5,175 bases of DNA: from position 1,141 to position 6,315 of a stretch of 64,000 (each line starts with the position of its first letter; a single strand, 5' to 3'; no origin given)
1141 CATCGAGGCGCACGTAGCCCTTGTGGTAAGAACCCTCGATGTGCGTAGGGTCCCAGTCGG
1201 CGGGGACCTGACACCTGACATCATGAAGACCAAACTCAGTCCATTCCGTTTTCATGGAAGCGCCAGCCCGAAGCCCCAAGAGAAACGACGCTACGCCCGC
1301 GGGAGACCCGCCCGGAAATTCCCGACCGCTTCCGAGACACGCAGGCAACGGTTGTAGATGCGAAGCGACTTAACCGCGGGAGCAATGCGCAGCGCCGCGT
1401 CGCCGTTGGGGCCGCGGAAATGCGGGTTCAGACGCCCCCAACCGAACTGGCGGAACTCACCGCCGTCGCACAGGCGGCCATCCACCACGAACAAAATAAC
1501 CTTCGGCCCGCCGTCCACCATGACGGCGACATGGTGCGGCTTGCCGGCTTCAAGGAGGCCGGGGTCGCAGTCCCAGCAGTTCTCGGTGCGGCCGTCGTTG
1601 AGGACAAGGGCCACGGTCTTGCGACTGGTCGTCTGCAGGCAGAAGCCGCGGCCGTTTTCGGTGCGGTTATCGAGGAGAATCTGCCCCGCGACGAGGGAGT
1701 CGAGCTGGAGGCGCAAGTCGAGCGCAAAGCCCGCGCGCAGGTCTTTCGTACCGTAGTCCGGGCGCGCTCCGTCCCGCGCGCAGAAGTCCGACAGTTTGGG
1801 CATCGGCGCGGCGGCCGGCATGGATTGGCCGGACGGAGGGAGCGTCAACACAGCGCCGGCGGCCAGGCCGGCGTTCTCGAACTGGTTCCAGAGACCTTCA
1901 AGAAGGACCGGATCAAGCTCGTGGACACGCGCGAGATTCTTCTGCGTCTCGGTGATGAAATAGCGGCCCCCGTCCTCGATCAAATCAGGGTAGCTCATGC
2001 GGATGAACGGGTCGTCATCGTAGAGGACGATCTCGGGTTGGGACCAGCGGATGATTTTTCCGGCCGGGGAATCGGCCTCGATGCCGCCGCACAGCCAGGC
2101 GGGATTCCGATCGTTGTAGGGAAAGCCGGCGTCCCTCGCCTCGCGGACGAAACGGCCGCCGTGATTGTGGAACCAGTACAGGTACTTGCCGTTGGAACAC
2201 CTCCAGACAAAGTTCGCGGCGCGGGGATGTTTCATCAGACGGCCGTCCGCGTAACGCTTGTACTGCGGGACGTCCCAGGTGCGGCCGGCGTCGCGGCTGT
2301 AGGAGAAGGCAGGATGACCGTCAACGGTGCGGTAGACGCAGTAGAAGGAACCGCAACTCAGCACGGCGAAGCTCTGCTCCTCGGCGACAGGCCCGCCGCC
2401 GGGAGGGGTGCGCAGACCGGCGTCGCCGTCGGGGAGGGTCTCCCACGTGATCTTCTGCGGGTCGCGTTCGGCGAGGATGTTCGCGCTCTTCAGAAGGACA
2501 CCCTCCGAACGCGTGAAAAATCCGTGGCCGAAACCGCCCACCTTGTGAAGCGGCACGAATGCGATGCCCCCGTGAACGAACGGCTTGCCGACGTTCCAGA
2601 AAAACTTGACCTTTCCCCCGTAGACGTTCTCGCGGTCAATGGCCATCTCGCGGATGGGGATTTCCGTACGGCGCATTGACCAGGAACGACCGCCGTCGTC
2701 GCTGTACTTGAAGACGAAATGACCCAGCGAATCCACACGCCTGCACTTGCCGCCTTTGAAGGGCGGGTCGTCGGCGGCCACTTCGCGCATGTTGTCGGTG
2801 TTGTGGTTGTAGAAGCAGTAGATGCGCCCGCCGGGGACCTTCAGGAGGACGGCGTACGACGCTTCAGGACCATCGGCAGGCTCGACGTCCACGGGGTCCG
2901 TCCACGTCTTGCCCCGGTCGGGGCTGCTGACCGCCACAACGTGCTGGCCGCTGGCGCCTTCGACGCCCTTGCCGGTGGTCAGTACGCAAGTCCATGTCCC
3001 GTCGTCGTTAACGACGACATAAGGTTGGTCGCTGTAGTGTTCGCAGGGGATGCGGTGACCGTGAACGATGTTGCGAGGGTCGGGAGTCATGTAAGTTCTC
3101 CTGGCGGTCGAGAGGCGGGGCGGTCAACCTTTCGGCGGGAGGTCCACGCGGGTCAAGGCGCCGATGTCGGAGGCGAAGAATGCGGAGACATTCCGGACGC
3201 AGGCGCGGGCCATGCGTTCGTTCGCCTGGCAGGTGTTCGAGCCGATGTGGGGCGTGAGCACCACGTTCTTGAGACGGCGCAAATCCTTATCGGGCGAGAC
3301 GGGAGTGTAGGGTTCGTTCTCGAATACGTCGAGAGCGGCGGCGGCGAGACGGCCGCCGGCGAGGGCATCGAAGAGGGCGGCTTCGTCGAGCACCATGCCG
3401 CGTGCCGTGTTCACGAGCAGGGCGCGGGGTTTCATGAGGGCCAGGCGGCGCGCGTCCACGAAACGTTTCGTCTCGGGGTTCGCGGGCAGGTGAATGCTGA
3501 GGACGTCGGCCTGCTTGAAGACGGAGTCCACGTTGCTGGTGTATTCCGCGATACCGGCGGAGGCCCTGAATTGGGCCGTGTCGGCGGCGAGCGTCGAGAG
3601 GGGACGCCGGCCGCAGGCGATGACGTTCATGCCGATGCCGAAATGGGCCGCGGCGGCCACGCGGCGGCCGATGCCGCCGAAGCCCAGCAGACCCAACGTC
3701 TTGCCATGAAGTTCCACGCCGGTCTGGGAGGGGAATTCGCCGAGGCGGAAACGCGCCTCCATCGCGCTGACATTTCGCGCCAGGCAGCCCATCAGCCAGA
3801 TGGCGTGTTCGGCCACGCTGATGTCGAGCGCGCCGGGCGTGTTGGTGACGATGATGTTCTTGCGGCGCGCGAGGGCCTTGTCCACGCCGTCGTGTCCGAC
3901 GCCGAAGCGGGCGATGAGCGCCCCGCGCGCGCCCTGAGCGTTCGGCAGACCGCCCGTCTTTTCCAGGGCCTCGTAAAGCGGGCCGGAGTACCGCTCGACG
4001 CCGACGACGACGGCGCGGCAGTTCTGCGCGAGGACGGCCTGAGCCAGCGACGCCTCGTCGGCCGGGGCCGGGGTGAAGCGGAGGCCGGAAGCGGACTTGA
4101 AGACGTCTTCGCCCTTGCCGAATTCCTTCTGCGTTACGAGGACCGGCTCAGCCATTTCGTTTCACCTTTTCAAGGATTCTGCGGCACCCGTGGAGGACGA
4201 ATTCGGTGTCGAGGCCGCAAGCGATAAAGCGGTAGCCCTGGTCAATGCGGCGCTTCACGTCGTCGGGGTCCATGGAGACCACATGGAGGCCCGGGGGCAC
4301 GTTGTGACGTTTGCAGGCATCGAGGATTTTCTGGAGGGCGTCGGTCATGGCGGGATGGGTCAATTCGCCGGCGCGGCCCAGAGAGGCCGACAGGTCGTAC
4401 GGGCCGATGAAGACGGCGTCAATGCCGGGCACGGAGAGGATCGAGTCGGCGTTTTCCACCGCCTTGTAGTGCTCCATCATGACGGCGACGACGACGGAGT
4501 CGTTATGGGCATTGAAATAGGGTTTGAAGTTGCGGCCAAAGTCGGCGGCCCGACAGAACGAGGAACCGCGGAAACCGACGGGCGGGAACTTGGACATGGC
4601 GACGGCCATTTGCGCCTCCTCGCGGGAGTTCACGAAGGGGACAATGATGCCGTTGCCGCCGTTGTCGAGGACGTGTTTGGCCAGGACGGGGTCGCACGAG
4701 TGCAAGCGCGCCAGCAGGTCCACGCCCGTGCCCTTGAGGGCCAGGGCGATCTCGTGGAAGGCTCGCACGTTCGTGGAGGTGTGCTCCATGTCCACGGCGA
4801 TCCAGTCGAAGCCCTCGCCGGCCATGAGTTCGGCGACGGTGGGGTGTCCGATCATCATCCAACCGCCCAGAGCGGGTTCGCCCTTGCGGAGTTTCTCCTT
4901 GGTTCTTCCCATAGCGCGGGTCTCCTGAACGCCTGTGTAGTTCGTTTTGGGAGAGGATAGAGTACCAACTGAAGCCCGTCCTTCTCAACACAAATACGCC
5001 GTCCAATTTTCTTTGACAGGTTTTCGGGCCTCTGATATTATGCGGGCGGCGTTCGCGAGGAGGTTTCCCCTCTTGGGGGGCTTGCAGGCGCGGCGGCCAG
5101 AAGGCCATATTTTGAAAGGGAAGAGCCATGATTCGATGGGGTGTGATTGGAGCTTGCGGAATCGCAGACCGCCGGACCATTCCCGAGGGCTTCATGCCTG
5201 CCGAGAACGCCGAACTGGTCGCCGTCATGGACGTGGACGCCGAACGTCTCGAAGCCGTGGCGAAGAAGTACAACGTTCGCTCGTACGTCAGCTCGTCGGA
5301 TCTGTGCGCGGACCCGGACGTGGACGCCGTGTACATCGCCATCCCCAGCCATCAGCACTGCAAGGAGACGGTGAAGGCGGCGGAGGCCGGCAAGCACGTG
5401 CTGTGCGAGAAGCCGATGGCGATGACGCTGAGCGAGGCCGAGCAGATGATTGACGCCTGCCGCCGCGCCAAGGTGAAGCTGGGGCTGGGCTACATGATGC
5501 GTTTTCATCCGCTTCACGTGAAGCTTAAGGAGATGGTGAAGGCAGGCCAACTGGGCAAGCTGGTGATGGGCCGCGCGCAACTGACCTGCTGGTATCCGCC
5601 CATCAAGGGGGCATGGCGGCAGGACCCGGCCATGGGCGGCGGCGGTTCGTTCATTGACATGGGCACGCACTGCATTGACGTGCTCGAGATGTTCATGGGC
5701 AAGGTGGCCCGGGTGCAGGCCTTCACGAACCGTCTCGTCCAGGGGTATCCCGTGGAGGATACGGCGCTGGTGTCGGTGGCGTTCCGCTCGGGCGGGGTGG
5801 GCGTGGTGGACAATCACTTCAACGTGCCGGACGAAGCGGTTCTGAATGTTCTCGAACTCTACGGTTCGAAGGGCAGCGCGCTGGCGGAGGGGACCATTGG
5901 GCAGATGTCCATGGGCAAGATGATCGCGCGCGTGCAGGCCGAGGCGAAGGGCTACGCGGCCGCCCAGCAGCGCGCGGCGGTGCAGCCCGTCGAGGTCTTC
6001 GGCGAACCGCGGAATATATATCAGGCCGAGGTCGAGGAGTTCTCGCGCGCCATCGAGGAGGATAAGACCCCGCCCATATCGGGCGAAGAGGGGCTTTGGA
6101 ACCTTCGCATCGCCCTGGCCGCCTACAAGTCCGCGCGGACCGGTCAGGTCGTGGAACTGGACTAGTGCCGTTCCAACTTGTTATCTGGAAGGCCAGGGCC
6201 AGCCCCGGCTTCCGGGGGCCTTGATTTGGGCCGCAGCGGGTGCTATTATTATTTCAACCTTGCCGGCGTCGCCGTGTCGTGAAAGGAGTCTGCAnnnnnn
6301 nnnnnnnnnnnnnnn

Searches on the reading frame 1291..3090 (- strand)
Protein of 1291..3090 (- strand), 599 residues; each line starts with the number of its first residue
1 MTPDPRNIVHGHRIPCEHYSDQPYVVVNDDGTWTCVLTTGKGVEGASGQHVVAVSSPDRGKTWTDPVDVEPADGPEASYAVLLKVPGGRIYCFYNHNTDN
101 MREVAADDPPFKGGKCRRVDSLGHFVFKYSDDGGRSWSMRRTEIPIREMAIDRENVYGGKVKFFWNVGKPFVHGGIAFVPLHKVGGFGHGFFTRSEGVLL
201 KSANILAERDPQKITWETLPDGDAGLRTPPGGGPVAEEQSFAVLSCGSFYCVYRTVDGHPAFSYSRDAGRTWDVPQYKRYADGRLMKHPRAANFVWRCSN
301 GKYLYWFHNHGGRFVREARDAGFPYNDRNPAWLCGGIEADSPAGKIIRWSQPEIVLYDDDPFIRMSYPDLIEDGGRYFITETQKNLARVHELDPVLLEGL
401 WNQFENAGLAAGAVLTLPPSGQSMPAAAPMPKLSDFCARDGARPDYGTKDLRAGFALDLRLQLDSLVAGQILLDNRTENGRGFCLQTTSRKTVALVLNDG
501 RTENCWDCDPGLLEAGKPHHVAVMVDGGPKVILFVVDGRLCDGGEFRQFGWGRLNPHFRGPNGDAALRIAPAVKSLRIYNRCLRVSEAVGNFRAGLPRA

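Call 55: search_protein_families(library=pfam, proteins=[window:1291-3090:-], max_evalue=0.0001)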
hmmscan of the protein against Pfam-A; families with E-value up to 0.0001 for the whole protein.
window:1291-3090:- (599 aa): 2 families
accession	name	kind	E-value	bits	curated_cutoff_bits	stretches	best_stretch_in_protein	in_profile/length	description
PF13088.12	BNR_2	-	1.8e-10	41.1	31.4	0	22-139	164-250/277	BNR repeat-like domain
PF13385.13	Laminin_G_3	-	1.2e-05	25.9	27.6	1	452-587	16-149/151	Concanavalin A-like lectin/glucanases superfamily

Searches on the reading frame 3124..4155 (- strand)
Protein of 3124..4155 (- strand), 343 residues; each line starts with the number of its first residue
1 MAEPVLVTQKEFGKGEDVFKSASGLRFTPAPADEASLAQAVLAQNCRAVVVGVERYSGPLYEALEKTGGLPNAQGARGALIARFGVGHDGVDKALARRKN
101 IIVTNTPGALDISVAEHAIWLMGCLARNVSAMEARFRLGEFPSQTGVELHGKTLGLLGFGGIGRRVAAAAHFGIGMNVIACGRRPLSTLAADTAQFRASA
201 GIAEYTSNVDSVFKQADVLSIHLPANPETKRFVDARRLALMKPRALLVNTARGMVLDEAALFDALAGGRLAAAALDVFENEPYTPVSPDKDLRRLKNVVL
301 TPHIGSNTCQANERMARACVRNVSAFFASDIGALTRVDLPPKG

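Call 55: search_protein_families(library=pfam, proteins=[window:3124-4155:-], max_evalue=0.0001)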
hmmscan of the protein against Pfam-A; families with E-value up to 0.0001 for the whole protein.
window:3124-4155:- (343 aa): 2 families
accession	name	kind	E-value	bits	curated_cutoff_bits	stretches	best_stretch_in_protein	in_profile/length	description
PF02826.25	2-Hacid_dh_C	-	5.3e-50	169.7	25.1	1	120-305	2-178/178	D-isomer specific 2-hydroxyacid dehydrogenase, NAD binding domain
PF00389.36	2-Hacid_dh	-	1.8e-15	57.3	24.6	1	80-329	64-126/134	D-isomer specific 2-hydroxyacid dehydrogenase, catalytic domain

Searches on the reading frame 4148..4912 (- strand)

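Call 55: search_protein_families(library=pfam, proteins=[window:4148-4912:-], max_evalue=0.0001)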
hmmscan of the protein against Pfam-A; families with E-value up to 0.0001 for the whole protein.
window:4148-4912:- (254 aa): 1 family
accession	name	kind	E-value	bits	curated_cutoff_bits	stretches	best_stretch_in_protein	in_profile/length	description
PF03328.21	HpcH_HpaI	-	4.1e-36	124.8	25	1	18-241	5-220/221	HpcH/HpaI aldolase/citrate lyase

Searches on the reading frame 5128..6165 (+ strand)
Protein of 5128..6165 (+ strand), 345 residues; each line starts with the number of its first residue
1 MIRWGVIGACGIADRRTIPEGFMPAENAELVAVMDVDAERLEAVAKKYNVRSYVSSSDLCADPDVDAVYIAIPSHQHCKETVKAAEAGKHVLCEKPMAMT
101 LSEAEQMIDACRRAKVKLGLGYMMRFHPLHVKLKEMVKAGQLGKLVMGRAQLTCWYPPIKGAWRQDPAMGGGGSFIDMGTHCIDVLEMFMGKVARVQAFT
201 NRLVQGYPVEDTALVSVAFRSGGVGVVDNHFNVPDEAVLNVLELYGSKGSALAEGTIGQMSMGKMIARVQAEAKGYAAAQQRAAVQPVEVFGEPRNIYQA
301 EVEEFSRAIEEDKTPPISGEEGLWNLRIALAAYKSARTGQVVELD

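Call 55: search_protein_families(library=pfam, proteins=[window:5128-6165:+], max_evalue=0.0001)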
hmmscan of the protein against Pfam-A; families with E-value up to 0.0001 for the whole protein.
window:5128-6165:+ (345 aa): 3 families
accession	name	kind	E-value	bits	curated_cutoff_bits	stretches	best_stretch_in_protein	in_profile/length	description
PF01408.29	GFO_IDH_MocA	-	6.5e-31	108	24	1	2-122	1-120/120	Oxidoreductase family, NAD-binding Rossmann fold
PF22725.1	GFO_IDH_MocA_C3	-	2.4e-29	102.3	27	1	131-251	2-123/124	GFO/IDH/MocA C-terminal domain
PF02894.22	GFO_IDH_MocA_C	-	2.6e-27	96.5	22.9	1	134-344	1-218/218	Oxidoreductase family, C-terminal alpha/beta domain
